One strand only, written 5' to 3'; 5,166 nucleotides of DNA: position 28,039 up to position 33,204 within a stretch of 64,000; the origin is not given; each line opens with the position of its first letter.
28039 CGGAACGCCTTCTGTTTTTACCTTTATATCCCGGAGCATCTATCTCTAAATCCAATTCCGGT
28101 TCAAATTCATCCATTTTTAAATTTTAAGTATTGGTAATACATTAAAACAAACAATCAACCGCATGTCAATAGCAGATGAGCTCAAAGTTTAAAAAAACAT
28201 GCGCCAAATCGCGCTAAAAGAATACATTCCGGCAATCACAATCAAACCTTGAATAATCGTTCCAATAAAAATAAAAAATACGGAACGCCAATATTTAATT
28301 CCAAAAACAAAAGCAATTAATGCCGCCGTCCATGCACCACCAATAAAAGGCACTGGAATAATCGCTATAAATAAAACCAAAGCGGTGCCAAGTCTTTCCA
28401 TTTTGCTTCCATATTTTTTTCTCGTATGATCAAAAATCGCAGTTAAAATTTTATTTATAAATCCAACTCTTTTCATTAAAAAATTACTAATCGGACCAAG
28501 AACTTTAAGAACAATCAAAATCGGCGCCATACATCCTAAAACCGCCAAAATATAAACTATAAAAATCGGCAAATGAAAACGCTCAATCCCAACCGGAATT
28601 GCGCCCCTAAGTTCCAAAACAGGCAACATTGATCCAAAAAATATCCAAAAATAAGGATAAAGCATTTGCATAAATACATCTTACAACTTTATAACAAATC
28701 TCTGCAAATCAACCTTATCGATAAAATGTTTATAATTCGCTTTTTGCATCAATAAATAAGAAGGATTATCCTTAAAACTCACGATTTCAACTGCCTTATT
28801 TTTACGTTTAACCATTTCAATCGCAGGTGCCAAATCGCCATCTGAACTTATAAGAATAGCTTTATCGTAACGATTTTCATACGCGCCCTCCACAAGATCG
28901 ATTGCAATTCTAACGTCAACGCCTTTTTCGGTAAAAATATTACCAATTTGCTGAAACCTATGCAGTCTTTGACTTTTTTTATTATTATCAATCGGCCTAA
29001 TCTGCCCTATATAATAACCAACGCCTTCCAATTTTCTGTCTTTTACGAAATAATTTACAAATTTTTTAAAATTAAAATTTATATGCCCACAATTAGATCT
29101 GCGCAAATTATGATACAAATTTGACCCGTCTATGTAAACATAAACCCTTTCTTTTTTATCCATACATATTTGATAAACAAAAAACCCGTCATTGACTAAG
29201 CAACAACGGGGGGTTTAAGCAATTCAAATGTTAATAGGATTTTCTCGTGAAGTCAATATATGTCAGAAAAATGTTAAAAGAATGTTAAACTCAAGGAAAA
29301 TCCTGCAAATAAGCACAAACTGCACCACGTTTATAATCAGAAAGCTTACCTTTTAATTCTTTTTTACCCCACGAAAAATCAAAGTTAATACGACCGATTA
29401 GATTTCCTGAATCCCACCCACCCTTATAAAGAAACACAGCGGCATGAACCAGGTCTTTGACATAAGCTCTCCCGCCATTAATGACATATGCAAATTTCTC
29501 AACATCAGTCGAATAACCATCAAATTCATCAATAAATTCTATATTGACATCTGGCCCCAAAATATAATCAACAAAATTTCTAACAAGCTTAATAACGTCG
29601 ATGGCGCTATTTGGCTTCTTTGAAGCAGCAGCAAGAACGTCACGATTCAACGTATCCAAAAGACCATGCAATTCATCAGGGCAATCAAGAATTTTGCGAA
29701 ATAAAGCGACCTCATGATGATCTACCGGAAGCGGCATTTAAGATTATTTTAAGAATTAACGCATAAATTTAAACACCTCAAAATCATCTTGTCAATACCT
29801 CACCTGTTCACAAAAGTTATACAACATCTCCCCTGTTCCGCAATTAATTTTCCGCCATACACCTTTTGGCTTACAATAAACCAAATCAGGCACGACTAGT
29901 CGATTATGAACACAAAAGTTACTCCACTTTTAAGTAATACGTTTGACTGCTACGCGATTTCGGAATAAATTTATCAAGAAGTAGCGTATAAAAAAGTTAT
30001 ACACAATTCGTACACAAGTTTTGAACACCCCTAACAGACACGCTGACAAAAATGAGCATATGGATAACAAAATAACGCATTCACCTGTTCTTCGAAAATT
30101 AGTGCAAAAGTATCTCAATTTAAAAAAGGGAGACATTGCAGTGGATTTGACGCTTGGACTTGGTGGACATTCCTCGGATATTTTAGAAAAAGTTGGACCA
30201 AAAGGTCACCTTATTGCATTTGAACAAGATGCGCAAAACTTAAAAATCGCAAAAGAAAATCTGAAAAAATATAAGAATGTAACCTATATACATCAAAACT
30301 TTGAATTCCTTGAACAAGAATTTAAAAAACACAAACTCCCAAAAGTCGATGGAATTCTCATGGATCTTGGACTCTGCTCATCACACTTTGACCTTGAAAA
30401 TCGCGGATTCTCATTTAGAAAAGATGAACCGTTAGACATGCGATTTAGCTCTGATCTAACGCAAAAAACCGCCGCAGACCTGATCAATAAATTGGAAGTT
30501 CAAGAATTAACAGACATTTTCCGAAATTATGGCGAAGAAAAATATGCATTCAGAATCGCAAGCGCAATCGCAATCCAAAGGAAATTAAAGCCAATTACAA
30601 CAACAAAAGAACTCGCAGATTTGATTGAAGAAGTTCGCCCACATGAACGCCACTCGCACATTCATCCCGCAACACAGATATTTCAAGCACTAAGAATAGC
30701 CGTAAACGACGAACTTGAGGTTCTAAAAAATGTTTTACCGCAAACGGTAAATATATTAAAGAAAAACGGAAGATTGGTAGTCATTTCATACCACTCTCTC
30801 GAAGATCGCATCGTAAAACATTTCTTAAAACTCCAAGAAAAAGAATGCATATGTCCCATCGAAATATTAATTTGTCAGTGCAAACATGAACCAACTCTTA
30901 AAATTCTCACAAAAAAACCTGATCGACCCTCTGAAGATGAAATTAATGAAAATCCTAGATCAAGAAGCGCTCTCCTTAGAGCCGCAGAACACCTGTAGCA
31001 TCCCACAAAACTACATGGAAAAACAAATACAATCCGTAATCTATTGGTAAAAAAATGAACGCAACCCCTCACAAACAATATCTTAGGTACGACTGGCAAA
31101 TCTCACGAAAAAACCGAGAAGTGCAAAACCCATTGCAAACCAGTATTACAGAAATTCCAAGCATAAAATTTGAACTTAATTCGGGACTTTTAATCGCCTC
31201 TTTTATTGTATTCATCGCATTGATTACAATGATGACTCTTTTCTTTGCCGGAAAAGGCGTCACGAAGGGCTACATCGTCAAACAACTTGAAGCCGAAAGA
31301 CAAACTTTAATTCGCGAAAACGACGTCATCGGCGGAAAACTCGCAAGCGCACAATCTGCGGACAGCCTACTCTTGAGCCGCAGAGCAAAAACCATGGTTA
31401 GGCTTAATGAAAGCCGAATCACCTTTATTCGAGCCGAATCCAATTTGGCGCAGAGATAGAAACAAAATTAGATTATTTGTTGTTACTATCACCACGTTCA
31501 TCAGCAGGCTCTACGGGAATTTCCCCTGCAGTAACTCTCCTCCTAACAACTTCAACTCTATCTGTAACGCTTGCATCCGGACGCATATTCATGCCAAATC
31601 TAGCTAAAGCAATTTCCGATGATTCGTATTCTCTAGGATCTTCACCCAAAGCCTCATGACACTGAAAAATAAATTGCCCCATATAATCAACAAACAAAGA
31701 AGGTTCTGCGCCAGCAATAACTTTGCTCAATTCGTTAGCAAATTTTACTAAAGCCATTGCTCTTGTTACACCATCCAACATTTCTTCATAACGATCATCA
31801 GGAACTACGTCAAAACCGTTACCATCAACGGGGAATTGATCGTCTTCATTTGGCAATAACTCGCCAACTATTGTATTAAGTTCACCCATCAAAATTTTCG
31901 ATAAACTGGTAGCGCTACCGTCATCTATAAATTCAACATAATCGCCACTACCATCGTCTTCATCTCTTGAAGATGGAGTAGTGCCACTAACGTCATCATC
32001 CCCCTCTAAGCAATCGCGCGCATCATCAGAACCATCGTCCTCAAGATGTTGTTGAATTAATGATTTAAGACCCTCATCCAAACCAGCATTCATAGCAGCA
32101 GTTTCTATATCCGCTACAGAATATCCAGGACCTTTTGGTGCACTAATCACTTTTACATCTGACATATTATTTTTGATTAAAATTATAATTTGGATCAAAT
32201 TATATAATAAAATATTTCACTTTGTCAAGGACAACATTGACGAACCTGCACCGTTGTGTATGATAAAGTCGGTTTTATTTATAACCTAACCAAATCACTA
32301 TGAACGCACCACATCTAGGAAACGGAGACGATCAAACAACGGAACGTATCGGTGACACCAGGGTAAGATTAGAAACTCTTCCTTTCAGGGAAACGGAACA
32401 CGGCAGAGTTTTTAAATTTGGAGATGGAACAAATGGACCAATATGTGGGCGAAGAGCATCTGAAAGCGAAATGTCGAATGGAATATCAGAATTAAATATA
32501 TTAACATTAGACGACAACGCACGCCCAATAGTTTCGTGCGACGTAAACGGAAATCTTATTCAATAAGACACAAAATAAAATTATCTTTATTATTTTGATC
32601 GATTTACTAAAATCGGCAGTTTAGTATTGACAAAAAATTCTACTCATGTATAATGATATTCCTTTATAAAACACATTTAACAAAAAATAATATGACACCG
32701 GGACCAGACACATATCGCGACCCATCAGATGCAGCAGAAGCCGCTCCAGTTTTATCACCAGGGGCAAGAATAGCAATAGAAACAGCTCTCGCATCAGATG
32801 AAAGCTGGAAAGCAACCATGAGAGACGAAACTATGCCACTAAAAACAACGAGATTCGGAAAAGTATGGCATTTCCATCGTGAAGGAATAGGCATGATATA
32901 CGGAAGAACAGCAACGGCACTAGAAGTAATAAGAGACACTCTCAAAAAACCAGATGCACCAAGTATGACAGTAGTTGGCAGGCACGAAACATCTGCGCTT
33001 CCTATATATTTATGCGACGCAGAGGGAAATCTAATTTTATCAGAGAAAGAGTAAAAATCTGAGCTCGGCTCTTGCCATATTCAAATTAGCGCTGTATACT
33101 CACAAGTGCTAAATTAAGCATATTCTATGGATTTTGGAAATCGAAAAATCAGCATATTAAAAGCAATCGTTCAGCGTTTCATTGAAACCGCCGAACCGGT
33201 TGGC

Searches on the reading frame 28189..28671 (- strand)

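Call 27: search_protein_families(library=pfam, proteins=[window:28189-28671:-], max_evalue=0.01)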
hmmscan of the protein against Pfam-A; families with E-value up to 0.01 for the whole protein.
window:28189-28671:- (160 aa): 1 family
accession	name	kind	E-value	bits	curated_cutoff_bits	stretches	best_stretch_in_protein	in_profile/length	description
PF06695.16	Sm_multidrug_ex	-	8.3e-23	81.7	30.7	1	20-144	1-121/121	Putative small multi-drug export protein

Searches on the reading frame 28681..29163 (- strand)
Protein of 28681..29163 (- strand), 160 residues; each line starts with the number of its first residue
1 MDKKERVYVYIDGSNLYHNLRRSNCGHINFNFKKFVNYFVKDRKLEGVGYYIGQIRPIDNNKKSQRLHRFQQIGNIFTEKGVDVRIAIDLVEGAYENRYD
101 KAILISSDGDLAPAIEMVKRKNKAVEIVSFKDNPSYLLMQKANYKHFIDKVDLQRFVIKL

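Call 27: search_protein_families(library=pfam, proteins=[window:28681-29163:-], max_evalue=0.01)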
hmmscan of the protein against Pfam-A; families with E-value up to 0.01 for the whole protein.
window:28681-29163:- (160 aa): 1 family
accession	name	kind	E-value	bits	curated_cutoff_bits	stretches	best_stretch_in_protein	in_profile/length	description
PF01936.24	NYN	-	1.9e-22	80.8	24.2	1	6-147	1-143/145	NYN domain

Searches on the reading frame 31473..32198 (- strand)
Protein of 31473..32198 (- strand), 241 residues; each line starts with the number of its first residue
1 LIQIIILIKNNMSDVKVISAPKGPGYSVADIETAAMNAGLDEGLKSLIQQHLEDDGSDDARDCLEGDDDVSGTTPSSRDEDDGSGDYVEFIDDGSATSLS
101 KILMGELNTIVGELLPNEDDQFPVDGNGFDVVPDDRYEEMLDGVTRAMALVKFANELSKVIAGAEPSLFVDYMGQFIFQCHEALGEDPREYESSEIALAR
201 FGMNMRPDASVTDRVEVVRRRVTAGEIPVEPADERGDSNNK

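Call 3: search_protein_families(library=pfam, proteins=[window:31473-32198:-], max_evalue=1)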
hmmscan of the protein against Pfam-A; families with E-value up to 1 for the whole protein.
window:31473-32198:- (241 aa): 1 family
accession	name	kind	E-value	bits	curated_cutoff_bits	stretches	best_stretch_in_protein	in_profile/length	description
PF21567.2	Gp22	-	0.085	13.5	27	1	108-138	24-54/117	Gp22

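Call 4: search_protein_families(library=phrogs, proteins=[window:31473-32198:-], max_evalue=1)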
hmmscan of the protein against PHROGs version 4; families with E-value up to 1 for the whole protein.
window:31473-32198:- (241 aa): 0 families

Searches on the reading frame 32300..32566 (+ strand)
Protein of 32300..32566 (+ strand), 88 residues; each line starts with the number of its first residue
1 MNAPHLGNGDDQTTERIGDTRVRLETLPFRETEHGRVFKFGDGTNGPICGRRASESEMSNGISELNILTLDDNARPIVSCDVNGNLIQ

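Call 3: search_protein_families(library=pfam, proteins=[window:32300-32566:+], max_evalue=1)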
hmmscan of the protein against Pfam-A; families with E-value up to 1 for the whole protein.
window:32300-32566:+ (88 aa): 0 families

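Call 4: search_protein_families(library=phrogs, proteins=[window:32300-32566:+], max_evalue=1)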
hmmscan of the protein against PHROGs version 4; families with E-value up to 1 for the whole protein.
window:32300-32566:+ (88 aa): 1 family
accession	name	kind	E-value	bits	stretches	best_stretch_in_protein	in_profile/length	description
phrog_7062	-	unknown function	0.14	13.4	1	29-61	26-58/88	-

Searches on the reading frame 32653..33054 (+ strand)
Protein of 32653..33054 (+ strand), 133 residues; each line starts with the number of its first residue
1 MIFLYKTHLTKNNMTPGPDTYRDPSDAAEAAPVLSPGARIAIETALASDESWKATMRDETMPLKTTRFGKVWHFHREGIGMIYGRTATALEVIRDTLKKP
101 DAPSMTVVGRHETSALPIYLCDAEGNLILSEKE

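Call 3: search_protein_families(library=pfam, proteins=[window:32653-33054:+], max_evalue=1)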
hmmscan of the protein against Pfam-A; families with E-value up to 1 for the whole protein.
window:32653-33054:+ (133 aa): 1 family
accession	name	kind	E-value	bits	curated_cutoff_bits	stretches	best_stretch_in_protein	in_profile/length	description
PF16222.10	DUF4881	-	0.12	12.7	27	1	16-44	38-66/174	Domain of unknown function (DUF4881)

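Call 4: search_protein_families(library=phrogs, proteins=[window:32653-33054:+], max_evalue=1)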
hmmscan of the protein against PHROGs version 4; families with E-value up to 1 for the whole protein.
window:32653-33054:+ (133 aa): 1 family
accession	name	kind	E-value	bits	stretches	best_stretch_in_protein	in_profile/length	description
phrog_744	-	unknown function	0.026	15.6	1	43-88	5-50/84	-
